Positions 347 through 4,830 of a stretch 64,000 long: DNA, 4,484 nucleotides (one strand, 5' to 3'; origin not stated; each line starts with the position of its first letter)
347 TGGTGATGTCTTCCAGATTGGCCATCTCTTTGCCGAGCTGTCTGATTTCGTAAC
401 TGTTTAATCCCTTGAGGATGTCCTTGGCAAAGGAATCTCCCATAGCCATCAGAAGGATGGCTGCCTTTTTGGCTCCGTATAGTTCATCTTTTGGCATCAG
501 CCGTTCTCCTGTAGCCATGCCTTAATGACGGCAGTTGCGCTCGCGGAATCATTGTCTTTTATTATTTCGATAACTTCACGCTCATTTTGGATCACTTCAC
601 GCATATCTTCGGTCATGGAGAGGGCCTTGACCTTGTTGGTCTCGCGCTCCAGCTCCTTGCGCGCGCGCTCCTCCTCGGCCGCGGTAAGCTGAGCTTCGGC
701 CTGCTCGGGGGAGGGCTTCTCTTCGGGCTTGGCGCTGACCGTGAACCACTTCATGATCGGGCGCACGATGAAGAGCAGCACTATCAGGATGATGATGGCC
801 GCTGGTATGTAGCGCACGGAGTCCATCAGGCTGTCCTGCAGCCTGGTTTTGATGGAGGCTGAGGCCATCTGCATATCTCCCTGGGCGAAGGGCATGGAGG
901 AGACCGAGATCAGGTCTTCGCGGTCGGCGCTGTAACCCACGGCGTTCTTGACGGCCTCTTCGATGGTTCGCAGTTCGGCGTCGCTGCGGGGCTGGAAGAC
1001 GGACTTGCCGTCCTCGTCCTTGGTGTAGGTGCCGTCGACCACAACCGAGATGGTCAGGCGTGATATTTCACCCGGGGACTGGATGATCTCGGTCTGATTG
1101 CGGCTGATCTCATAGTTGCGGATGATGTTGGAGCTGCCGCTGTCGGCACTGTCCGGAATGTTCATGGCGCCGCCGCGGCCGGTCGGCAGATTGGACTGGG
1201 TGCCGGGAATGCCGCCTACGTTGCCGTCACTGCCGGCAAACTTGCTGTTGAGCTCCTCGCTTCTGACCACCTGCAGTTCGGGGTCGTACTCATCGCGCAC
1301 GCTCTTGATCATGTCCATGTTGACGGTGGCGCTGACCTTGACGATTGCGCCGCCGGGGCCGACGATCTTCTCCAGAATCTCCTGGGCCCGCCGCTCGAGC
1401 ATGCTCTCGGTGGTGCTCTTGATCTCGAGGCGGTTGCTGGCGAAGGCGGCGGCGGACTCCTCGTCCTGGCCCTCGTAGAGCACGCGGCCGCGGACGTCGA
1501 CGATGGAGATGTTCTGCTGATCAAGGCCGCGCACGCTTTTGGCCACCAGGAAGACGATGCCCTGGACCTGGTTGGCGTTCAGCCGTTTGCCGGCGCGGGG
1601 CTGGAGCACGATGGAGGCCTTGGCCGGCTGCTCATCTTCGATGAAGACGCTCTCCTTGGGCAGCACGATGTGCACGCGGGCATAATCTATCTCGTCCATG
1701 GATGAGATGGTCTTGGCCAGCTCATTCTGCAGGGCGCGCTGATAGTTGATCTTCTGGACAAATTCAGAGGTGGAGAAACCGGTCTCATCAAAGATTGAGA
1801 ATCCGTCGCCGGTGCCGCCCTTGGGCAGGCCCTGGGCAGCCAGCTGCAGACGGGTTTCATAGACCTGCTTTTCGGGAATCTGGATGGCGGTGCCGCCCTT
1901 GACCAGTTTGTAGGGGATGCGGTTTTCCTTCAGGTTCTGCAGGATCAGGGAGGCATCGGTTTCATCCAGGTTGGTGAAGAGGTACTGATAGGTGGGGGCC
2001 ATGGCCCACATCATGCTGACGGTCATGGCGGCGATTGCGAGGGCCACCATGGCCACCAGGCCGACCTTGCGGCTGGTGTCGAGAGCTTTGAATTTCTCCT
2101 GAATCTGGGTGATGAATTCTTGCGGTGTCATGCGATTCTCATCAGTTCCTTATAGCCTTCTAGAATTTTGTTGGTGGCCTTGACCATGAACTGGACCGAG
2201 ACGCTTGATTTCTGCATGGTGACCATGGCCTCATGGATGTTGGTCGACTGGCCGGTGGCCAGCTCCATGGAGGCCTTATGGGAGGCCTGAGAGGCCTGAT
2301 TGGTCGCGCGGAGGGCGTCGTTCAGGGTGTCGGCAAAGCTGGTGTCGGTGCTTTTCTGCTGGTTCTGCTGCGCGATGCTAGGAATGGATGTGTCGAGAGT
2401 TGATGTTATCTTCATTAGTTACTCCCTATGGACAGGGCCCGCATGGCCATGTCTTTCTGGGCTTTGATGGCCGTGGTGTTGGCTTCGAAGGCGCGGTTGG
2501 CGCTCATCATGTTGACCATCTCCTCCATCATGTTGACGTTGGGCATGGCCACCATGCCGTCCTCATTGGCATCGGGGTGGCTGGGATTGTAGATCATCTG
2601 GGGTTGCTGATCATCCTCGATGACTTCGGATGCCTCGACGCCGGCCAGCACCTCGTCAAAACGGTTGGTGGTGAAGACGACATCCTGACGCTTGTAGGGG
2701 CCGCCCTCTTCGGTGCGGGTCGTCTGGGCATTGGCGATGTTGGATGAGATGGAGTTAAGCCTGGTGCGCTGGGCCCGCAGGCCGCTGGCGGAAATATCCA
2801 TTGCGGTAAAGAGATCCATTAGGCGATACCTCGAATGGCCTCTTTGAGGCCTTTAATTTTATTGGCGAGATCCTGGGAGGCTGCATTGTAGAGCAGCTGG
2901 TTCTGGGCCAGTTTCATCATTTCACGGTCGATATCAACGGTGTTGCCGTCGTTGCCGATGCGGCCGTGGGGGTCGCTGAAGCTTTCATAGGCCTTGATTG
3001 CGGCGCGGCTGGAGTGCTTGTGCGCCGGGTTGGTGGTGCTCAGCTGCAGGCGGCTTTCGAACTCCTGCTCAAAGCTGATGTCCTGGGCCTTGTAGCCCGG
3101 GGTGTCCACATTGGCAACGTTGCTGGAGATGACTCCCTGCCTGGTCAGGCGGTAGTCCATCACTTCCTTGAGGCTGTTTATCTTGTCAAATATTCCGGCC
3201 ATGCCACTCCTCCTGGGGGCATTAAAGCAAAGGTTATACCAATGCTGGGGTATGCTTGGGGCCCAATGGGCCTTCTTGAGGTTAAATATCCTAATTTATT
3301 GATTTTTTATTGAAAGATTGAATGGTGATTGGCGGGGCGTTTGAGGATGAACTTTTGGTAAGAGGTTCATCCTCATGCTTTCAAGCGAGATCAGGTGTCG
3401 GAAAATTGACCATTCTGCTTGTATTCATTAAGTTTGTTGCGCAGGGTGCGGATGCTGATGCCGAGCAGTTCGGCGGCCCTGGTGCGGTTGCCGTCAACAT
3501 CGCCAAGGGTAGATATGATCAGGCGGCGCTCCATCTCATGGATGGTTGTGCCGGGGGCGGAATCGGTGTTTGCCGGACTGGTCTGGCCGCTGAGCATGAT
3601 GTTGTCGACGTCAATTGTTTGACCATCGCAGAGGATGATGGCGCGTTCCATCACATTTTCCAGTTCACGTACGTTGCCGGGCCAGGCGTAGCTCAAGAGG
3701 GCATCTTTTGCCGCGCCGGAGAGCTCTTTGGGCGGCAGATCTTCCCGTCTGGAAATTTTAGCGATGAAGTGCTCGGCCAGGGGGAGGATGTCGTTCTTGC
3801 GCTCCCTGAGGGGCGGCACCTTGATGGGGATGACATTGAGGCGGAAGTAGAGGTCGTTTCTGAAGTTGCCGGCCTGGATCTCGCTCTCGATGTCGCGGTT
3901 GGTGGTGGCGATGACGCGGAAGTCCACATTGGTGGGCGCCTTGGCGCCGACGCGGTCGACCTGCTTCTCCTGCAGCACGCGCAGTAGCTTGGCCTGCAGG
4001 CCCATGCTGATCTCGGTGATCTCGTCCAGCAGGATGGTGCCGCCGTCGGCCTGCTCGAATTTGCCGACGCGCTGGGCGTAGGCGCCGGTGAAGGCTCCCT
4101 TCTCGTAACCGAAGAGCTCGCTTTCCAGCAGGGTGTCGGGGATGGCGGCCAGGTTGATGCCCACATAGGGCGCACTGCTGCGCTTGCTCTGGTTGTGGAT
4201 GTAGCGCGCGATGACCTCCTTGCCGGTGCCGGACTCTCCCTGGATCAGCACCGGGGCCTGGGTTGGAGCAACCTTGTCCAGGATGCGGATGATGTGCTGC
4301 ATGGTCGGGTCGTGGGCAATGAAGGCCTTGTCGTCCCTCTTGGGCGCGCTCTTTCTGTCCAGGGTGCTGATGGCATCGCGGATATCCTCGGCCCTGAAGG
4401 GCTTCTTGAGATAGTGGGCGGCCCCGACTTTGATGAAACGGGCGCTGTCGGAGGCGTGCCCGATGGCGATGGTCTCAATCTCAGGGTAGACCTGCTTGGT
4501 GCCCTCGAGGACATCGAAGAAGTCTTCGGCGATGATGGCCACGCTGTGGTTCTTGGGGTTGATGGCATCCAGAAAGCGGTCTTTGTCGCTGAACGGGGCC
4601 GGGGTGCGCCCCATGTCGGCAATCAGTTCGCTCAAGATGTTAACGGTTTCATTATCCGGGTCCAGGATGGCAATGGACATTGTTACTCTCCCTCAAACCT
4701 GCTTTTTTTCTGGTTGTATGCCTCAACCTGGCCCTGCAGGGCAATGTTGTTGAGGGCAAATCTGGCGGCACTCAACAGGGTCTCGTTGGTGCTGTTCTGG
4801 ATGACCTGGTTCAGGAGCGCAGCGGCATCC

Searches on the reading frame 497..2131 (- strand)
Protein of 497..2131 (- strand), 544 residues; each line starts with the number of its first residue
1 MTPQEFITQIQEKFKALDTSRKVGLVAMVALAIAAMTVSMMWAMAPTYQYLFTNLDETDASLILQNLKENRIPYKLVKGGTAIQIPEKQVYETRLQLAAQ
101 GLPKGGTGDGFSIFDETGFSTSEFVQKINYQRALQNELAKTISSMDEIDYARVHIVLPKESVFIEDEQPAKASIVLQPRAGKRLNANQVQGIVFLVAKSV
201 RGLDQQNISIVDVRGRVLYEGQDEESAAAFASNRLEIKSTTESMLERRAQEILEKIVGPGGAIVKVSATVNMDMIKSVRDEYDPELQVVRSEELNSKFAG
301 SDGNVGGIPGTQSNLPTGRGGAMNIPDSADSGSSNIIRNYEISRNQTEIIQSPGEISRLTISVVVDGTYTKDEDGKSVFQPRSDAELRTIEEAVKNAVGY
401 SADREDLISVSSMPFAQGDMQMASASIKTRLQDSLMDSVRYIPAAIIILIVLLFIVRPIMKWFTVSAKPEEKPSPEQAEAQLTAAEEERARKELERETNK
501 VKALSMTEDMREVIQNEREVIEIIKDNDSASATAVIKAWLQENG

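Call 76: search_protein_families(library=pfam, proteins=[window:497-2131:-], max_evalue=0.00001)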
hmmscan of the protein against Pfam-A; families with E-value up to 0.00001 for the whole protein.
window:497-2131:- (544 aa): 2 families
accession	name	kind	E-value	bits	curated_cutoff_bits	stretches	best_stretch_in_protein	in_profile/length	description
PF01514.23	YscJ_FliF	-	4.1e-67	226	24.4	1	45-219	3-178/179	Secretory protein of YscJ/FliF family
PF08345.17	YscJ_FliF_C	-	6.4e-40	137.4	23.8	1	253-415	1-147/147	Flagellar M-ring protein C-terminal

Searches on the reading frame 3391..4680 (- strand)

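Call 76: search_protein_families(library=pfam, proteins=[window:3391-4680:-], max_evalue=0.00001)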
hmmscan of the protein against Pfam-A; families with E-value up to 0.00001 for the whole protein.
window:3391-4680:- (429 aa): 5 families
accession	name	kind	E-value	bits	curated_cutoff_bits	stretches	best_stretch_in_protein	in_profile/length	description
PF00158.32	Sigma54_activat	-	8e-70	234.3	20.2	1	121-287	2-168/168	Sigma-54 interaction domain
PF25601.1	AAA_lid_14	-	6.2e-26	90.5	27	1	292-367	1-76/87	AAA+ ATPase lid domain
PF14532.12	Sigma54_activ_2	-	9.3e-24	84.7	25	1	125-291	5-138/138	Sigma-54 interaction domain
PF02954.25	HTH_8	-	3e-13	49.7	22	1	381-420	3-42/42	Bacterial regulatory protein, Fis family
PF07728.20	AAA_5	-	2.3e-07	31.4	22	1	143-262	1-123/139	AAA domain (dynein-related subfamily)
